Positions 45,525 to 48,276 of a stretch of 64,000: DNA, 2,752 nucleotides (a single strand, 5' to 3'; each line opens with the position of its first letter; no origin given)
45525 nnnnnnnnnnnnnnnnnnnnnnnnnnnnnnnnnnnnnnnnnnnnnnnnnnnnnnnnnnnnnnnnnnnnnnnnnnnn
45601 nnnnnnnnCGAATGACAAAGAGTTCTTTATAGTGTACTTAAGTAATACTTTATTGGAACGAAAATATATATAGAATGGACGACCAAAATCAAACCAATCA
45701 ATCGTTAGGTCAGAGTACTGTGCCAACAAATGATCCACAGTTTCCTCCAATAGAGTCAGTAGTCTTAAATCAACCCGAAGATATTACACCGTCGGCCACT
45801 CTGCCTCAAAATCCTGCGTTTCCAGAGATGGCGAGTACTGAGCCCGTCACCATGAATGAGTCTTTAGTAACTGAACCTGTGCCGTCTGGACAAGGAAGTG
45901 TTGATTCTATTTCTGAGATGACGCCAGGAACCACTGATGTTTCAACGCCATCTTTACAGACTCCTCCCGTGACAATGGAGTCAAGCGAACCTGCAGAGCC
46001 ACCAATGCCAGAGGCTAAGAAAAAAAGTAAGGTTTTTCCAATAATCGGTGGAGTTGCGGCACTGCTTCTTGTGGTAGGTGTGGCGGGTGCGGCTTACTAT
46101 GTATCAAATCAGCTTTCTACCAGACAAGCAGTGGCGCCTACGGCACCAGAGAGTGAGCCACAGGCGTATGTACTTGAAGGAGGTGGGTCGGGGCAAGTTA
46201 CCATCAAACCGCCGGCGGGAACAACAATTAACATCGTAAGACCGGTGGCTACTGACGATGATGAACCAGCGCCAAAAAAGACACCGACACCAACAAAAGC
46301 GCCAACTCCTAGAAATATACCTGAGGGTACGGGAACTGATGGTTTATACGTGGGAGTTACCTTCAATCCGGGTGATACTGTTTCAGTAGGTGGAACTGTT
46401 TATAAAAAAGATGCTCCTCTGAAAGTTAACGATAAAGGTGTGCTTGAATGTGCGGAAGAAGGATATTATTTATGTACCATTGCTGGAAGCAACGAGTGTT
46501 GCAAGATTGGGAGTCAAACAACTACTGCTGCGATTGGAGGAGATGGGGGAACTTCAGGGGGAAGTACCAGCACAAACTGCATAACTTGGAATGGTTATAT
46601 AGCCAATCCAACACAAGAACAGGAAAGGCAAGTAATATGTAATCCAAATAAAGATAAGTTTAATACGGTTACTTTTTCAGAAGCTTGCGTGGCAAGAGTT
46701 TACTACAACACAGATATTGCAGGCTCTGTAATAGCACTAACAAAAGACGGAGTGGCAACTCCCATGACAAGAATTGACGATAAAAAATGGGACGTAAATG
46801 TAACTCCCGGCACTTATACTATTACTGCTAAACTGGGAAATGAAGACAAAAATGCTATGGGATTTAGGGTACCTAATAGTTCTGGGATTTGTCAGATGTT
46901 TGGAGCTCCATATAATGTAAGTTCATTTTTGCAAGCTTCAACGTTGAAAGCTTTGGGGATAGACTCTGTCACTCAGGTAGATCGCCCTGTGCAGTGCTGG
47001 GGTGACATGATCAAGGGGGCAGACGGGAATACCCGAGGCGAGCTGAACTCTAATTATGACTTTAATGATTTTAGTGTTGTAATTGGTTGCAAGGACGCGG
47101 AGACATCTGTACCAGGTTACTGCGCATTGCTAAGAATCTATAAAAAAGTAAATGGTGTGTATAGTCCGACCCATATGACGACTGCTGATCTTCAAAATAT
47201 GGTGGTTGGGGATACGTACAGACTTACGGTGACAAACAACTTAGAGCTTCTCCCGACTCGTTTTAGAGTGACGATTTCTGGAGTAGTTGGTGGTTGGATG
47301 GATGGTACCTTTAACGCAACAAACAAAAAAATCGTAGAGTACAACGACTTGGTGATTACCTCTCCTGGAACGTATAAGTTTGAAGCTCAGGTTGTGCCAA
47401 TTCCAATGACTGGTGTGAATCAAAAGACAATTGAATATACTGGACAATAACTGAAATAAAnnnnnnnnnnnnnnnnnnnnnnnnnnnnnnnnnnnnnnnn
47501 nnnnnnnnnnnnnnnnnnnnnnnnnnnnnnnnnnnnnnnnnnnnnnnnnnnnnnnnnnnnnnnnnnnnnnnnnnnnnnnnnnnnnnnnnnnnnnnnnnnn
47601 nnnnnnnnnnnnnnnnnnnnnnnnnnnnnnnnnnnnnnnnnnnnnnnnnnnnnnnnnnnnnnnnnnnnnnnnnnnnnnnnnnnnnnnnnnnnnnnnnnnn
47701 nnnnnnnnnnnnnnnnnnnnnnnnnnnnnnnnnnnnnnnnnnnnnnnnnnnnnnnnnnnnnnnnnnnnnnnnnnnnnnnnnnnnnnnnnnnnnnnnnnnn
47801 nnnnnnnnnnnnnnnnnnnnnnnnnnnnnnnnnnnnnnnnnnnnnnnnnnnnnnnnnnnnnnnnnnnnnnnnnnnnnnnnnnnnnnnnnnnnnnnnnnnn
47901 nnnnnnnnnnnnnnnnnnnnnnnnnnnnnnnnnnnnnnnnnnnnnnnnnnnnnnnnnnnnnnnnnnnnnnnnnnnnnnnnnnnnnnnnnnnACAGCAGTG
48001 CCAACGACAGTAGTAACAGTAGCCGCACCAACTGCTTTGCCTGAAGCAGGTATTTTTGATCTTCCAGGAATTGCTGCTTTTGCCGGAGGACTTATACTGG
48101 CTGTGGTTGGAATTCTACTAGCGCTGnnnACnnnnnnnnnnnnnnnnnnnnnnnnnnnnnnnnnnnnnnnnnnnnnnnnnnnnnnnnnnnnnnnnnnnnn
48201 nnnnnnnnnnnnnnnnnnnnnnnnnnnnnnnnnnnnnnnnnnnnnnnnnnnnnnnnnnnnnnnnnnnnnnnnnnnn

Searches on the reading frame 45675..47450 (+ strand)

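Call 4: search_protein_families(library=pfam, proteins=[window:45675-47450:+], max_evalue=0.1)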
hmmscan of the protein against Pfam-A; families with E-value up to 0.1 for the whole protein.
window:45675-47450:+ (591 aa): 2 families
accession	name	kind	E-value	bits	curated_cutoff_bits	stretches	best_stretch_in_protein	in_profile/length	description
PF23714.1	Rv3627c_N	-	0.00022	21.5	27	1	120-156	10-46/58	Carboxypeptidase Rv3627c-like, N-terminal domain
PF16395.11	DUF5004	-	0.069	13.6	21.6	0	543-576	67-100/153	Domain of unknown function (DUF5004)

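Call 6: search_protein_families(library=ncbifam, proteins=[window:45675-47450:+], max_evalue=0.1)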
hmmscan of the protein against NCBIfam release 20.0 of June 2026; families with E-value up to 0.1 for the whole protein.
window:45675-47450:+ (591 aa): 1 family
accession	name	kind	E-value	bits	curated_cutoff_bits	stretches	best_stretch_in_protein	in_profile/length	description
NF004285.1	PRK05696.1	equivalog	0.062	13.1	179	1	110-155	10-53/171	flagellar basal body-associated protein FliL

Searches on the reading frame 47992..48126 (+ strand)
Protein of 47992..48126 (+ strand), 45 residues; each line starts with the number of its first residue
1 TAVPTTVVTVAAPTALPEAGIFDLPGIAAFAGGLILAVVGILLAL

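Call 33: find_homologous_proteins(query=window:47992-48126:+, max_evalue=0.001)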
Query seq(45 aa) (45 aa): 1 proteins with E <= 0.001 among 6 candidates.
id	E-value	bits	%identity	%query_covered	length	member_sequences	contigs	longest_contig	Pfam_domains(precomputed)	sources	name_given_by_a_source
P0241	2.9e-10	56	79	93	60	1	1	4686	-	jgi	jgi:hypothetical protein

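Call 44: search_protein_representatives(protein=window:47995-48126:+)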
Query: 44 residues. Proteins with E-value up to 0.001 (for the whole library): 58; up to 1e-10: 0; up to 1e-30: 0. The best 58 are listed.
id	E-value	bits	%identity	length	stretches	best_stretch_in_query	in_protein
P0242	1.0e-08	49.7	67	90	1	2-44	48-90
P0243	1.7e-08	49.0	72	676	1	5-44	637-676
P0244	2.9e-08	48.3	76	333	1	2-44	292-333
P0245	4.2e-08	47.8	73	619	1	4-44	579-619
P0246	4.5e-08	47.7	74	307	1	2-44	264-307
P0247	6.6e-08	47.2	75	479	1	5-44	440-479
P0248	8.2e-08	46.9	72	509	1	2-44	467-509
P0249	9.6e-08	46.7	77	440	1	10-44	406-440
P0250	1.3e-07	46.2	70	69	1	8-44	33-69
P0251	2.1e-07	45.6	73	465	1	8-44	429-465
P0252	2.3e-07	45.5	65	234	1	5-44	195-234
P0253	2.6e-07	45.4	74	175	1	6-44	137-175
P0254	3.2e-07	45.1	55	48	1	2-43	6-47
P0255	3.7e-07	44.9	75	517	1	9-44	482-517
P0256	3.9e-07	44.8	79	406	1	2-44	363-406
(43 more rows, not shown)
